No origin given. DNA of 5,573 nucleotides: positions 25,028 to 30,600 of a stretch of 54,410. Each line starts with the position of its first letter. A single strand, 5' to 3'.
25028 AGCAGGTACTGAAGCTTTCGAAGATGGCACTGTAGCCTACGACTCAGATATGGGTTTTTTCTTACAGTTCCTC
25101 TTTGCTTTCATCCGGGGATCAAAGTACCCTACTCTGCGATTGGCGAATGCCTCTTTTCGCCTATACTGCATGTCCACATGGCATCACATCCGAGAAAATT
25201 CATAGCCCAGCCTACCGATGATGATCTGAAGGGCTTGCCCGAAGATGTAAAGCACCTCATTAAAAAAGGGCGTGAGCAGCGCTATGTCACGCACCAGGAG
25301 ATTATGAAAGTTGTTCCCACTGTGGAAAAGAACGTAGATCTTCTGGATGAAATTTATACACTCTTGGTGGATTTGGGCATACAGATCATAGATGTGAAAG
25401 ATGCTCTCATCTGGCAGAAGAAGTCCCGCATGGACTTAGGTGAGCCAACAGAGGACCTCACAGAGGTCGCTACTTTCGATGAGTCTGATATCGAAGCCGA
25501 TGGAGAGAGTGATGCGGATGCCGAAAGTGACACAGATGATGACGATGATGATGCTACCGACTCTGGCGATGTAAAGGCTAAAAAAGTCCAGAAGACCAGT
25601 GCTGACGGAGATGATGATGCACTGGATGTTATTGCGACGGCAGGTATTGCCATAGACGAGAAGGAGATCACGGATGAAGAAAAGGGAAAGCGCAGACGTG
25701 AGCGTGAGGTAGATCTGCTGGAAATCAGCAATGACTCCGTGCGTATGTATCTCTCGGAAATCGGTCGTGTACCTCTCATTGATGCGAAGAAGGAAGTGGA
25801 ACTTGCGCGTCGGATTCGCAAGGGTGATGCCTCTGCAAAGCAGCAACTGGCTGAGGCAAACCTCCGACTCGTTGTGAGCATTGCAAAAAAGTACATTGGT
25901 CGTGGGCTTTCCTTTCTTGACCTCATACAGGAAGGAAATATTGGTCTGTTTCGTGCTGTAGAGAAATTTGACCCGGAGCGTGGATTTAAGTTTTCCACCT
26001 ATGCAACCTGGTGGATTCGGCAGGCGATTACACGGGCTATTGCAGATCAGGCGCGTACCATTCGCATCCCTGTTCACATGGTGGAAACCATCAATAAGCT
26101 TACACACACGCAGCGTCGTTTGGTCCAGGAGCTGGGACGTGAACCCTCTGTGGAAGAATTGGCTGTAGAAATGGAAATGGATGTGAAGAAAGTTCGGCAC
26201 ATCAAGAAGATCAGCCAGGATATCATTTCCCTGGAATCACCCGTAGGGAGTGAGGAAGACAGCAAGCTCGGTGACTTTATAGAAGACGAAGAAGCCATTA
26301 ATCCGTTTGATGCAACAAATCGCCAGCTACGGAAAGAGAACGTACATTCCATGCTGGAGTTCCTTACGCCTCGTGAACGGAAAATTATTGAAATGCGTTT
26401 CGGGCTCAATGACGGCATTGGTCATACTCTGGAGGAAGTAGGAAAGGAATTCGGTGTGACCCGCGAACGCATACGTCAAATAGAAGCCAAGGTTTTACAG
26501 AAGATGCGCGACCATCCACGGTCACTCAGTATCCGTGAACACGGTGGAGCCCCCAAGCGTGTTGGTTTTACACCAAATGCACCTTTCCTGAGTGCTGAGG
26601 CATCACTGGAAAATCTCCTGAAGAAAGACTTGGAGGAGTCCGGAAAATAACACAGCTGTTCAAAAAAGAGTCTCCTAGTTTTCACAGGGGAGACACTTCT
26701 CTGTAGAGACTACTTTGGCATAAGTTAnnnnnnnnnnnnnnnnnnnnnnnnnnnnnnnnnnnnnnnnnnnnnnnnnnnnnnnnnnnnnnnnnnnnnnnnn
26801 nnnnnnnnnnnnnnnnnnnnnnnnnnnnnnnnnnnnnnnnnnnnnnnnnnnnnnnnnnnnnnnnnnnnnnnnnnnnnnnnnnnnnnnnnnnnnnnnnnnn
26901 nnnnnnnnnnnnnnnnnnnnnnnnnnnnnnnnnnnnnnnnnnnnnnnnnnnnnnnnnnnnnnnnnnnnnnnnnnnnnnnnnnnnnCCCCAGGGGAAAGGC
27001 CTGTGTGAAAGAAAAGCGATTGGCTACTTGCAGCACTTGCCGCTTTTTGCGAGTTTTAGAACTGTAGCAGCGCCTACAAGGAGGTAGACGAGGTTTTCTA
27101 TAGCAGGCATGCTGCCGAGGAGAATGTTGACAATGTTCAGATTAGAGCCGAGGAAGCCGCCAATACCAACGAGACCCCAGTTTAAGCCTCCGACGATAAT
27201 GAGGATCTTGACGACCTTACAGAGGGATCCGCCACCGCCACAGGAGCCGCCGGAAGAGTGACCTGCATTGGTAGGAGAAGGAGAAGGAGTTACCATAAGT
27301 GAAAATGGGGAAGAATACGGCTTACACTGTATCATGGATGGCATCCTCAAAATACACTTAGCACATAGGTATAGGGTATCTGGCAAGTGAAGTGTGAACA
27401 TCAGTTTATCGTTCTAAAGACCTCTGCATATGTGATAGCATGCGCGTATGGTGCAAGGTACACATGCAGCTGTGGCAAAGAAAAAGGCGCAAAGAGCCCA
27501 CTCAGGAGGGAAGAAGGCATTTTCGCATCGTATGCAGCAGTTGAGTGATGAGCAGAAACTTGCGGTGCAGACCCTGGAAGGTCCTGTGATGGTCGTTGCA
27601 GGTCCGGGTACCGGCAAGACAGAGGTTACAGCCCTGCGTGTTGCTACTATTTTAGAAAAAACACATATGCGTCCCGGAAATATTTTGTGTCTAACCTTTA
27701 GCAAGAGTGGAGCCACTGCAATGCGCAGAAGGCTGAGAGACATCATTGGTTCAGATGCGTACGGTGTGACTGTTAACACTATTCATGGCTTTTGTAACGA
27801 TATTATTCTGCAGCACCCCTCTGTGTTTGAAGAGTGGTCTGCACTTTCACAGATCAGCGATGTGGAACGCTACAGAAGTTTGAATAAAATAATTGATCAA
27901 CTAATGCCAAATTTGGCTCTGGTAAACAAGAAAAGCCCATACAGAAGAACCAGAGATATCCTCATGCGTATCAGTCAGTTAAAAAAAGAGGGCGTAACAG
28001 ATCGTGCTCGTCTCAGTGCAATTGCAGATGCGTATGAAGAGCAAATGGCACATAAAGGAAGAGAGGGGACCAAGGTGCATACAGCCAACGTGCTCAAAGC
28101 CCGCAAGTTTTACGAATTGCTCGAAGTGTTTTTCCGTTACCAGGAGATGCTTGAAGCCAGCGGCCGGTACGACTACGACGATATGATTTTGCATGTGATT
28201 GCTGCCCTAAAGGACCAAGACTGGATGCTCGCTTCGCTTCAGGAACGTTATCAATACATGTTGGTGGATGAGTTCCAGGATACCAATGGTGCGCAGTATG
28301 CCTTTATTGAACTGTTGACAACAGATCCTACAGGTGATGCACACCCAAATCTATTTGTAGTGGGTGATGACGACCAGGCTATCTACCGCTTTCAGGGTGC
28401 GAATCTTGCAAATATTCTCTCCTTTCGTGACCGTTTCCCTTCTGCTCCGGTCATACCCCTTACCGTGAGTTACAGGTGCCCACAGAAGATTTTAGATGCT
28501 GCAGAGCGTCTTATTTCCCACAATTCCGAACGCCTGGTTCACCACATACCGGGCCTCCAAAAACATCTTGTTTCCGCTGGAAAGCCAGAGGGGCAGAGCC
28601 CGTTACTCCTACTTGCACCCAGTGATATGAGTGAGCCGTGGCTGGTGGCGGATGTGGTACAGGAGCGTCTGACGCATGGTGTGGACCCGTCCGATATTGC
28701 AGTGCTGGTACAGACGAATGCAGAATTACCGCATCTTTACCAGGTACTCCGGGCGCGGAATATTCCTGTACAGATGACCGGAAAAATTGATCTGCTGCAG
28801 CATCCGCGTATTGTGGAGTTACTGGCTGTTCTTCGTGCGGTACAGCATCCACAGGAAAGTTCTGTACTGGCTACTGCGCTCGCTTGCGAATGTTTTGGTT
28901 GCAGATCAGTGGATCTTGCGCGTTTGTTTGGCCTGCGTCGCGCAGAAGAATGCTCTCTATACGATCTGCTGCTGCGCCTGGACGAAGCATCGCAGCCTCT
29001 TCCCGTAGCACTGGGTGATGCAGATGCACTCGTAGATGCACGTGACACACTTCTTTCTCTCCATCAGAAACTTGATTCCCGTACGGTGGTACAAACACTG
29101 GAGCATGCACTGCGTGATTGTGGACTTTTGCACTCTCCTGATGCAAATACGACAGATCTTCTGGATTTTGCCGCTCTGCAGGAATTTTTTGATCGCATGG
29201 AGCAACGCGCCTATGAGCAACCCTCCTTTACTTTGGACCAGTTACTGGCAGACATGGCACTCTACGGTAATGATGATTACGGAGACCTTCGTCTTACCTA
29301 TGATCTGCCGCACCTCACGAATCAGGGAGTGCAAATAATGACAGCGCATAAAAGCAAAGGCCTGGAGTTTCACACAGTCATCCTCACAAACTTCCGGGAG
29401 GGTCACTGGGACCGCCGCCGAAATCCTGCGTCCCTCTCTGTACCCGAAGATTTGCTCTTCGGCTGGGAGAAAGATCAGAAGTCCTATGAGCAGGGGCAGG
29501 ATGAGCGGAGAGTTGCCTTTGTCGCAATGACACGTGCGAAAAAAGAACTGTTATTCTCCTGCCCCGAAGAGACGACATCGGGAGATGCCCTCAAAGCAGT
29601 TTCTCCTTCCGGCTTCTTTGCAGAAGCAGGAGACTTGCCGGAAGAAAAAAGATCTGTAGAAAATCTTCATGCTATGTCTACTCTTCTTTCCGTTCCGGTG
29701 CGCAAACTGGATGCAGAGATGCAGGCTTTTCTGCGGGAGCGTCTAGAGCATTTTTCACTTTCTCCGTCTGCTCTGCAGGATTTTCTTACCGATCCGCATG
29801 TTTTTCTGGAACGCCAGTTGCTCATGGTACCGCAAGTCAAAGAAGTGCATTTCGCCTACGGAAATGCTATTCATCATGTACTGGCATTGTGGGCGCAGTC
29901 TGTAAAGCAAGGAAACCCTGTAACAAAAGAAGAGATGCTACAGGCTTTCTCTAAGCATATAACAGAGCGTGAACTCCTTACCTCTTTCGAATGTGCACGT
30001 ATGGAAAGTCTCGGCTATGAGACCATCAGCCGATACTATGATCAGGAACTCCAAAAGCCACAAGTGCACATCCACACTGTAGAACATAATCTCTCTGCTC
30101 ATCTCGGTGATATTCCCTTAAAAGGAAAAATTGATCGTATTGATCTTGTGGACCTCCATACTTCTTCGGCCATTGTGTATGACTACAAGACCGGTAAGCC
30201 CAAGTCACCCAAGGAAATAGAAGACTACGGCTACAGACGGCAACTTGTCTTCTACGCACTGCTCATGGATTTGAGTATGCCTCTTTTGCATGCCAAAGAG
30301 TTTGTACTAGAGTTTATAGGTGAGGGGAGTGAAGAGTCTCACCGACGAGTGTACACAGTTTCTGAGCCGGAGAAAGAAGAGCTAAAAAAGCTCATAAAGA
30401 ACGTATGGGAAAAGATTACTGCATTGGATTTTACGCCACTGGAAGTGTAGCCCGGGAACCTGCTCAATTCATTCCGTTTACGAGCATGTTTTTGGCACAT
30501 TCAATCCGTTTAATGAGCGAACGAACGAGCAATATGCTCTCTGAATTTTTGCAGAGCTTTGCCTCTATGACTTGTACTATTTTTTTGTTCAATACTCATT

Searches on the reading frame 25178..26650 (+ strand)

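Call 39: search_protein_families(library=pfam, proteins=[window:25178-26650:+], max_evalue=0.001)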
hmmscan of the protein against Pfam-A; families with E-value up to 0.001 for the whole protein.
window:25178-26650:+ (490 aa): 5 families
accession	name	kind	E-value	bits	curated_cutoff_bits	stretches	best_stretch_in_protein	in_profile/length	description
PF04539.22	Sigma70_r3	-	1.3e-26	92.9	25.3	1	303-379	1-77/78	Sigma-70 region 3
PF04542.20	Sigma70_r2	-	3.3e-25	88.1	24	1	224-294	1-71/71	Sigma-70 region 2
PF04545.22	Sigma70_r4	-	7.3e-17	61.1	24.1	1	393-444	2-49/50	Sigma-70, region 4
PF00140.25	Sigma70_r1_2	-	4.5e-15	55.8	22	1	186-217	1-32/34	Sigma-70 factor, region 1.2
PF03979.19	Sigma70_r1_1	-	6.2e-12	45.7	22.5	1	22-75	5-58/81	Sigma-70 factor, region 1.1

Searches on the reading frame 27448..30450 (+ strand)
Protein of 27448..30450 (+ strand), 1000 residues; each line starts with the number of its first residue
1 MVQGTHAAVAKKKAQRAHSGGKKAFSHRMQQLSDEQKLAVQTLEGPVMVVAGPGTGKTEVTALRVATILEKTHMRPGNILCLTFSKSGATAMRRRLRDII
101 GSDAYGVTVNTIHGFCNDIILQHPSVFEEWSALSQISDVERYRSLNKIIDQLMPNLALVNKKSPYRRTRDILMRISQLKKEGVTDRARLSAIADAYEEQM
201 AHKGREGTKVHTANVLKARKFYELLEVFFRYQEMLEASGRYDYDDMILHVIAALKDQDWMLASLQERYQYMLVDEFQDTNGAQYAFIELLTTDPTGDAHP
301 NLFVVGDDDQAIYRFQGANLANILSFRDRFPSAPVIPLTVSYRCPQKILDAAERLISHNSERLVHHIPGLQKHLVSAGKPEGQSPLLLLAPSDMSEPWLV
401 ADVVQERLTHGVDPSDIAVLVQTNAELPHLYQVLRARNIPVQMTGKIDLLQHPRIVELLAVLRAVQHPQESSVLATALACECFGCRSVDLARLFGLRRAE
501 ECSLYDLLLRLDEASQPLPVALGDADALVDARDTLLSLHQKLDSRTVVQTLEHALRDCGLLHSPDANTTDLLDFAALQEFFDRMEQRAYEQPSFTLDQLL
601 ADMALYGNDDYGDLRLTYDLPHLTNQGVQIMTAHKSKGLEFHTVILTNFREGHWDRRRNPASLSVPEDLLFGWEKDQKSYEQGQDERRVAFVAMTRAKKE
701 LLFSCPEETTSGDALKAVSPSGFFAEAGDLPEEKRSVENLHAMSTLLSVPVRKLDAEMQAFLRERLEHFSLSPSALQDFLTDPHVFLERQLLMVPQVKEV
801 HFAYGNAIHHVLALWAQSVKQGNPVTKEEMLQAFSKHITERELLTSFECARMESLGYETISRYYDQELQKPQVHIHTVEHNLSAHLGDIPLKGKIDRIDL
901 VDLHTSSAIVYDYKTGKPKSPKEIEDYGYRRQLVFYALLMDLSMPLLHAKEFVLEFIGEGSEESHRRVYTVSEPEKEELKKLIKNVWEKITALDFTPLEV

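Call 39: search_protein_families(library=pfam, proteins=[window:27448-30450:+], max_evalue=0.001)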
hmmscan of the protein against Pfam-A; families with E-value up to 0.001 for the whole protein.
window:27448-30450:+ (1000 aa): 5 families
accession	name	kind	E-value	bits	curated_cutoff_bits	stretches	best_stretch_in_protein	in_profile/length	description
PF00580.27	UvrD-helicase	-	1.6e-61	208.8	23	1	32-331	1-271/271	UvrD/REP helicase N-terminal domain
PF13361.12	UvrD_C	-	3.5e-31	109.3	25.6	2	570-705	237-347/350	UvrD-like helicase C-terminal domain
PF12705.13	PDDEXK_1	-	8.1e-20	72.2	22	1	770-995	1-229/247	PD-(D/E)XK nuclease superfamily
PF13245.12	AAA_19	-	6.1e-16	59.2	25.1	1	36-315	1-133/134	AAA domain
PF13538.12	UvrD_C_2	-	5.5e-07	29.8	27.4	0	630-648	4-22/52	UvrD-like helicase C-terminal domain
